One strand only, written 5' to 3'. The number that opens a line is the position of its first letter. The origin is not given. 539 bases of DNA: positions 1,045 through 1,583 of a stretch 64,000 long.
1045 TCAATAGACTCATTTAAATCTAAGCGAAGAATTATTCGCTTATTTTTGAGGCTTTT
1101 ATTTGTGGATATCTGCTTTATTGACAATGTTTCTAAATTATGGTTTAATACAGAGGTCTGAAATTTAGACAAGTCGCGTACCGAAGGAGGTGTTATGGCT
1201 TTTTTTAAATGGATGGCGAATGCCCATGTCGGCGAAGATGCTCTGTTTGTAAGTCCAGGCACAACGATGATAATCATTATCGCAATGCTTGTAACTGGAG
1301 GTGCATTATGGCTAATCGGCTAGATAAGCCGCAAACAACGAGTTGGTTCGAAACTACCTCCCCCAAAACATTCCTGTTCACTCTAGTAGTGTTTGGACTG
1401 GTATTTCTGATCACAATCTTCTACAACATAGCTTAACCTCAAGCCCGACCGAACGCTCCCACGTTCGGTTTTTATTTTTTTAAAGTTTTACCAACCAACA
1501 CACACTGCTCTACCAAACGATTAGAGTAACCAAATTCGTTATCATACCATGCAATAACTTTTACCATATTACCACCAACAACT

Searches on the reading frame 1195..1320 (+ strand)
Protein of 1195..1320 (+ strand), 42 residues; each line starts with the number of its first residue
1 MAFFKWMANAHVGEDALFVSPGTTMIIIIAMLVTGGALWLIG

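Call 33: search_protein_families(library=pfam, proteins=[window:1195-1320:+], max_evalue=1)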
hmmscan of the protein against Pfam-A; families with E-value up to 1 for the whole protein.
seq(42 aa): 1 family
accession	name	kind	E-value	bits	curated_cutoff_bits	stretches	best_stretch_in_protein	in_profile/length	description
PF03239.20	FTR1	-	0.066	12.9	25.3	1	14-41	183-210/284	Iron permease FTR1 family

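Call 34: search_protein_families(library=phrogs, proteins=[window:1195-1320:+], max_evalue=1)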
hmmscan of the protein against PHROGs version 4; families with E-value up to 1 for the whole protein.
seq(42 aa): 0 families

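Call 35: search_protein_families(library=padloc, proteins=[window:1195-1320:+], max_evalue=1)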
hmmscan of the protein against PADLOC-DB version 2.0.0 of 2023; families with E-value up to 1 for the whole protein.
seq(42 aa): 0 families

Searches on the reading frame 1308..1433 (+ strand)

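Call 33: search_protein_families(library=pfam, proteins=[window:1308-1433:+], max_evalue=1)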
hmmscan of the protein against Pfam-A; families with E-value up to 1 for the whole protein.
seq(42 aa): 1 family
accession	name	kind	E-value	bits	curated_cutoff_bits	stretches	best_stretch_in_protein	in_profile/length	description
PF11833.13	CPP1-like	-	0.13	12.3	28.4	1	10-40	83-113/196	Protein CHAPERONE-LIKE PROTEIN OF POR1-like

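Call 34: search_protein_families(library=phrogs, proteins=[window:1308-1433:+], max_evalue=1)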
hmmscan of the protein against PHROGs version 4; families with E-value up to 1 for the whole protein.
seq(42 aa): 0 families

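Call 35: search_protein_families(library=padloc, proteins=[window:1308-1433:+], max_evalue=1)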
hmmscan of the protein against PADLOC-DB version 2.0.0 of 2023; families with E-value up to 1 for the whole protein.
seq(42 aa): 0 families
